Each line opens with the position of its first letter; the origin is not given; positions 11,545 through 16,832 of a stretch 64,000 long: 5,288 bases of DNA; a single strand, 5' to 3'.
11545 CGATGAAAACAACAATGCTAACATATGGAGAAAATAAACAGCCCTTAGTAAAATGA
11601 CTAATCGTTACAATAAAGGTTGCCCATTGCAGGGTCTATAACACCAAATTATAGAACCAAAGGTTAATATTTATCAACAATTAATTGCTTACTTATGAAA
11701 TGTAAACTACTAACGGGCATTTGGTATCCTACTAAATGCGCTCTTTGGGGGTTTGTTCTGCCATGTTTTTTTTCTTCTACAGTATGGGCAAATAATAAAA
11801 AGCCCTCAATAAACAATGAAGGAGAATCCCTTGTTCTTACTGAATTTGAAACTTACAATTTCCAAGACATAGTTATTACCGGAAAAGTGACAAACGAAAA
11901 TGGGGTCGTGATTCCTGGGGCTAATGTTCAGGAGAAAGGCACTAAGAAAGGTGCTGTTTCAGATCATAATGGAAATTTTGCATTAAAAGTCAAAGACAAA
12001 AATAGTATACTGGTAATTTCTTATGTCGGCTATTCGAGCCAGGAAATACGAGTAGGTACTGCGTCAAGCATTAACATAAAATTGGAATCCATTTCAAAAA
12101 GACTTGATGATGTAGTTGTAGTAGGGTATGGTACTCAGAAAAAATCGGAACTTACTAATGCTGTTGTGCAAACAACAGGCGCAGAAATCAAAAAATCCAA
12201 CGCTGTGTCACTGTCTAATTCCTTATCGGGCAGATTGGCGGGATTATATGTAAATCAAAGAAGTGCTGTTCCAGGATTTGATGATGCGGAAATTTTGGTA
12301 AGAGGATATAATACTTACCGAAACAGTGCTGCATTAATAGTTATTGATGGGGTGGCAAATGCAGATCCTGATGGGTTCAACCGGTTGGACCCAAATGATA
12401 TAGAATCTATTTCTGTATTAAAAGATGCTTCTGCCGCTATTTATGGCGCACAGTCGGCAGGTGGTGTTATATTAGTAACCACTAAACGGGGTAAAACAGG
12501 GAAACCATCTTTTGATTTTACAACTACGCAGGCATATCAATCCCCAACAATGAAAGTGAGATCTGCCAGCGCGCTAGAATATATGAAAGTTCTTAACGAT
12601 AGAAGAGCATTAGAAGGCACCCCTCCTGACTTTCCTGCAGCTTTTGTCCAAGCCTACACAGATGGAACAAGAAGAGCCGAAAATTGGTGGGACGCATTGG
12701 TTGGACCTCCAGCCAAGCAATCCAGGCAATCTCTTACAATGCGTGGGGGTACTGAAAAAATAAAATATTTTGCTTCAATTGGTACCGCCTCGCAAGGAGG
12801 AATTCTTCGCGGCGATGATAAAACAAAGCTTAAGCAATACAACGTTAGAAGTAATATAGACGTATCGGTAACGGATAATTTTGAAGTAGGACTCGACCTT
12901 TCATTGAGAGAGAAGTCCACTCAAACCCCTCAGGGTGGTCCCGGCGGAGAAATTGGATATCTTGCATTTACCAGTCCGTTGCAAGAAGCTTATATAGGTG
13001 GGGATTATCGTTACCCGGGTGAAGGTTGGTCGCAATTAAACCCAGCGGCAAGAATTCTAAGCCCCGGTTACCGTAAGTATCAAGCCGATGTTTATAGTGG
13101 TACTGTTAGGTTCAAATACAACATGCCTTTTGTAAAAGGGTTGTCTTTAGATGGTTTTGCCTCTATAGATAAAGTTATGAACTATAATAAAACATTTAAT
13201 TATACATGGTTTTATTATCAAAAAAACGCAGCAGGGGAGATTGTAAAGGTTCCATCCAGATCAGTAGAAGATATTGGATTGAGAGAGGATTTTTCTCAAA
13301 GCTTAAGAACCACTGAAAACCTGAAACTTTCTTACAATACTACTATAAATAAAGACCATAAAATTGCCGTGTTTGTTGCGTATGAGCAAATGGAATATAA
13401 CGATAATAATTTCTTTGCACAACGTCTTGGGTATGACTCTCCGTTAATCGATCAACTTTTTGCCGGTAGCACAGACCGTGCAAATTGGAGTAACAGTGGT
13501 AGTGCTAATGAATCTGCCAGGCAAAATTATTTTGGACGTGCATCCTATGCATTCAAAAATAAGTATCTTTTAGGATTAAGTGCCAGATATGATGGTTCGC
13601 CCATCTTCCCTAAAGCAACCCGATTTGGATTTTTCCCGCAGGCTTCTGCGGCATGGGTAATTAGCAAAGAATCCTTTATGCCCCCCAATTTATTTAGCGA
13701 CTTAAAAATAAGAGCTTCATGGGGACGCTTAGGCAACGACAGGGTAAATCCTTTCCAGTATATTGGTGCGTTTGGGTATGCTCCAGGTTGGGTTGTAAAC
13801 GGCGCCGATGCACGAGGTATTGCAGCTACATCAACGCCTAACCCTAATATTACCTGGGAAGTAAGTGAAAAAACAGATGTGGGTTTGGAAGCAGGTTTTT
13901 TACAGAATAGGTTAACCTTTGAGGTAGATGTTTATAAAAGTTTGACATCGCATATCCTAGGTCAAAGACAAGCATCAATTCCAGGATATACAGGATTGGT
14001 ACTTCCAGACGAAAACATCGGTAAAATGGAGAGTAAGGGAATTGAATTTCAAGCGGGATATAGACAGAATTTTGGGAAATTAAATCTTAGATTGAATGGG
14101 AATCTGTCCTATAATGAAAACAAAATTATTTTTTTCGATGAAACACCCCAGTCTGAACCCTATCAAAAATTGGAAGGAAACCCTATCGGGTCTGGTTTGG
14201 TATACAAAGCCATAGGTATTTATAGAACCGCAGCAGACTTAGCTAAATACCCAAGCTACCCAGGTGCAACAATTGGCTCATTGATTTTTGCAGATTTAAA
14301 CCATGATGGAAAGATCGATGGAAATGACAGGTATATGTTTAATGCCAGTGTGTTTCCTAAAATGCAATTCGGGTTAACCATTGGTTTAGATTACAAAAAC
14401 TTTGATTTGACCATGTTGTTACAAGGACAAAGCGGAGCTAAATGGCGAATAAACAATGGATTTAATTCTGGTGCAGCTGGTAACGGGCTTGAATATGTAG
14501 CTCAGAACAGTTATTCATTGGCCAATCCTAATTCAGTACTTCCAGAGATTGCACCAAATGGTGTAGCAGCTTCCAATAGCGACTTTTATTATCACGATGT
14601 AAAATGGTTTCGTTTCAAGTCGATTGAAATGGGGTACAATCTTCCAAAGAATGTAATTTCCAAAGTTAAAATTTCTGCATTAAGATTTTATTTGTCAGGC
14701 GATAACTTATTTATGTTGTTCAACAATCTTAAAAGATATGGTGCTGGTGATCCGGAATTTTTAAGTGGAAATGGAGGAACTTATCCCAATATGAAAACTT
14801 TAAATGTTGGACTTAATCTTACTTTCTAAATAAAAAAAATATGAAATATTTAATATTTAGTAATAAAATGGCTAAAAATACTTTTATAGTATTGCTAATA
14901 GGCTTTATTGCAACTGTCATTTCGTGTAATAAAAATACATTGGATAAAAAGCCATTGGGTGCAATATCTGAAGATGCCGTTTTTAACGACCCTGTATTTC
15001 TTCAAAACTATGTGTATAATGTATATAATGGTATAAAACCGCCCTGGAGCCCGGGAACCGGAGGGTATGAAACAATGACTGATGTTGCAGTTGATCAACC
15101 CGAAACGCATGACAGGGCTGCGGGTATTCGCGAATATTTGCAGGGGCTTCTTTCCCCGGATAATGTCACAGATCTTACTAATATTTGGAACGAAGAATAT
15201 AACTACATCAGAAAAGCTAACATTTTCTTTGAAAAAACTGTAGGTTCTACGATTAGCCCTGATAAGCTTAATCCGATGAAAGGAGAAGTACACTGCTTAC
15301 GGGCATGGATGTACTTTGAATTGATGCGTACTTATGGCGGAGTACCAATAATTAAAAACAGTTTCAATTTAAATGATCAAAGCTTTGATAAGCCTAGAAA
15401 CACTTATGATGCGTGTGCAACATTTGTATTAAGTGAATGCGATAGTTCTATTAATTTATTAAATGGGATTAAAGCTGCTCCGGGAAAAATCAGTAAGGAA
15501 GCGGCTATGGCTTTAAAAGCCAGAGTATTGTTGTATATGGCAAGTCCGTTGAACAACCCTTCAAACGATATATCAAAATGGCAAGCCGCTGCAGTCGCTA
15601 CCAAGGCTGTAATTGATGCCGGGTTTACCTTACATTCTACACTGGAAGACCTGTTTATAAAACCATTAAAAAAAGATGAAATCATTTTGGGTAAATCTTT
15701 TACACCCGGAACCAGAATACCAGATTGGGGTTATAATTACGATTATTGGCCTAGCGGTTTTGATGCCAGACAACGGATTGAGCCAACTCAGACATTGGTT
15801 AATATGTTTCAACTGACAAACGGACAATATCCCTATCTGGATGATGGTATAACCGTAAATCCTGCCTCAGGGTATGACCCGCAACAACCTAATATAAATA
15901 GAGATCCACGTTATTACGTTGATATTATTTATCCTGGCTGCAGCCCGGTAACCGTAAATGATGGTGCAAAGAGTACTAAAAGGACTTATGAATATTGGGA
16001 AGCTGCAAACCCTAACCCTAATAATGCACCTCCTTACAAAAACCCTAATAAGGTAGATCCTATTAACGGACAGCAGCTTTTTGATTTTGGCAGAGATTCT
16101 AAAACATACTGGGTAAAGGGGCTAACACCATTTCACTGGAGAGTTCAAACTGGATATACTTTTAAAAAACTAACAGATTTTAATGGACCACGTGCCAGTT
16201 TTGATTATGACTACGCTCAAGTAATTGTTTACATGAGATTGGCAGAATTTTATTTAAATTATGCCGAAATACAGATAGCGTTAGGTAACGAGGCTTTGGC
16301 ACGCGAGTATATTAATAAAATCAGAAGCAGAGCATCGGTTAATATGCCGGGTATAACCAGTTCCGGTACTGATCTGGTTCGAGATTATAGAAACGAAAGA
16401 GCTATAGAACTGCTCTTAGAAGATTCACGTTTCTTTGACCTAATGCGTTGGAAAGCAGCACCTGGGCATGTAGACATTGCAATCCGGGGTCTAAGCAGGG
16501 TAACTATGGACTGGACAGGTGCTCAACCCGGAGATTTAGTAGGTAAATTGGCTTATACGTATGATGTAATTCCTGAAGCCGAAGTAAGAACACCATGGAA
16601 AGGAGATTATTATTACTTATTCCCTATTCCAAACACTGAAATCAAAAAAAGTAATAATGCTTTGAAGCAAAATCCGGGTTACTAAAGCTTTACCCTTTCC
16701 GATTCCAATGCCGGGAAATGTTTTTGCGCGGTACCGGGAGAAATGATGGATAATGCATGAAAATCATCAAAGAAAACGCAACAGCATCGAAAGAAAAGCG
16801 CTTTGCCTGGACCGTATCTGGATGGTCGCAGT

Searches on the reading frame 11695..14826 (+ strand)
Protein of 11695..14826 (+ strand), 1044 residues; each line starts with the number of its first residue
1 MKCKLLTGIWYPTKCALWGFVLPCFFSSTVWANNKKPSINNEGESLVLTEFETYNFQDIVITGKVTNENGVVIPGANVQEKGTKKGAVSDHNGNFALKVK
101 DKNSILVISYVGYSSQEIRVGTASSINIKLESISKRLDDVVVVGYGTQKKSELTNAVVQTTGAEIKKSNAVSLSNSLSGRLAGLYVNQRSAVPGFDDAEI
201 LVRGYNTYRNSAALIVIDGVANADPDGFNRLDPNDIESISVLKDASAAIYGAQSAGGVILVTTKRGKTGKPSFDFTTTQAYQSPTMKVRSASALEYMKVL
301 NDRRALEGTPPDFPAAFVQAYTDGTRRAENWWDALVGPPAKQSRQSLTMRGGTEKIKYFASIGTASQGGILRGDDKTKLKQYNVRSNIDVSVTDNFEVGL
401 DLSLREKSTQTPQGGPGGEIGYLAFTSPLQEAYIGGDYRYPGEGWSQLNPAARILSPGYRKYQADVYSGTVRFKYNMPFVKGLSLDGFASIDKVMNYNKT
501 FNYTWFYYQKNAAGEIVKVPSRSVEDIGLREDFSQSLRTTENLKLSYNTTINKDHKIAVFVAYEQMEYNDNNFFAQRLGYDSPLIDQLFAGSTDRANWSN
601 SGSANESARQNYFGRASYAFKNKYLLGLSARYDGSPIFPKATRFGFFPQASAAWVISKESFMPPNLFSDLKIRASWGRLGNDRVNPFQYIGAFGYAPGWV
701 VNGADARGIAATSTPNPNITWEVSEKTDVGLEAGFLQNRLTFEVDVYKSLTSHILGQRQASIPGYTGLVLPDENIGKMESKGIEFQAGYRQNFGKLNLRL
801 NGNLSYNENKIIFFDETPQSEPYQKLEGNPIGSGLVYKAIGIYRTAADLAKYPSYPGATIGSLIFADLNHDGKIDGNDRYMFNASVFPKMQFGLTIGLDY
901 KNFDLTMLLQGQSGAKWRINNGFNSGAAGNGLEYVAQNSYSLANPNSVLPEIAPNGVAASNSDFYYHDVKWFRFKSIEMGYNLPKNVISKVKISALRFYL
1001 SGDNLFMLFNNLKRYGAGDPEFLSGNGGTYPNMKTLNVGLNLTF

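Call 20: search_protein_families(library=pfam, proteins=[window:11695-14826:+], max_evalue=0.00001)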
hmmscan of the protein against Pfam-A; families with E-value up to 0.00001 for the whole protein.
window:11695-14826:+ (1044 aa): 3 families
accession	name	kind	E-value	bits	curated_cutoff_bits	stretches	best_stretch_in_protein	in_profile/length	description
PF13715.12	CarbopepD_reg_2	-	1e-17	64.4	32.2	1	61-142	1-88/88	CarboxypepD_reg-like domain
PF07715.20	Plug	-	1.4e-17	64.5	23.9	1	150-258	2-107/107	TonB-dependent Receptor Plug Domain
PF13620.12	CarboxypepD_reg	-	2.8e-10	40.8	32.3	1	61-130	2-81/82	Carboxypeptidase regulatory-like domain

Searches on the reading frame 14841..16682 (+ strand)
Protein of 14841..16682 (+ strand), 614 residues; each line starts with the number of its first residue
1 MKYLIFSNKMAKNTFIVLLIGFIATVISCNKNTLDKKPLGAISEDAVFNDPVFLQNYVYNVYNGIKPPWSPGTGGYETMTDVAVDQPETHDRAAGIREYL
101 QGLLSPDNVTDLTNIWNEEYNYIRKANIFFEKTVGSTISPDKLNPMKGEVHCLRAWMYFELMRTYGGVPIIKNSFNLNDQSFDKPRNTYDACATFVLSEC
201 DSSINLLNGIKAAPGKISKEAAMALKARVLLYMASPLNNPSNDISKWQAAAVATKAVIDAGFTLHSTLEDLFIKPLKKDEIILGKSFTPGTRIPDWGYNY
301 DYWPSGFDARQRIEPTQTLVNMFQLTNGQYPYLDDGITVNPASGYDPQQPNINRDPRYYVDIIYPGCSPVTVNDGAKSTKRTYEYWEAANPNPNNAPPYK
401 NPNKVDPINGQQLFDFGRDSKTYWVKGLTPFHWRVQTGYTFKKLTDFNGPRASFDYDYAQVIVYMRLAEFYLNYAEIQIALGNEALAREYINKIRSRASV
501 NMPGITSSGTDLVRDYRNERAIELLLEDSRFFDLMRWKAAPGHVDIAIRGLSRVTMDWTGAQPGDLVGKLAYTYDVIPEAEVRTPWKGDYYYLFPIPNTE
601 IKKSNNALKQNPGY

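Call 20: search_protein_families(library=pfam, proteins=[window:14841-16682:+], max_evalue=0.00001)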
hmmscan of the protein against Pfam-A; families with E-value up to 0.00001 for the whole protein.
window:14841-16682:+ (614 aa): 2 families
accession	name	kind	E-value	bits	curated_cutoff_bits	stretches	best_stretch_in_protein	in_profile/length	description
PF07980.17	SusD_RagB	-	1.8e-40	139.9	23.1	1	295-614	16-297/297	SusD family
PF14322.12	SusD-like_3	-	3.3e-20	73.6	27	1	34-231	3-191/191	Starch-binding associating with outer membrane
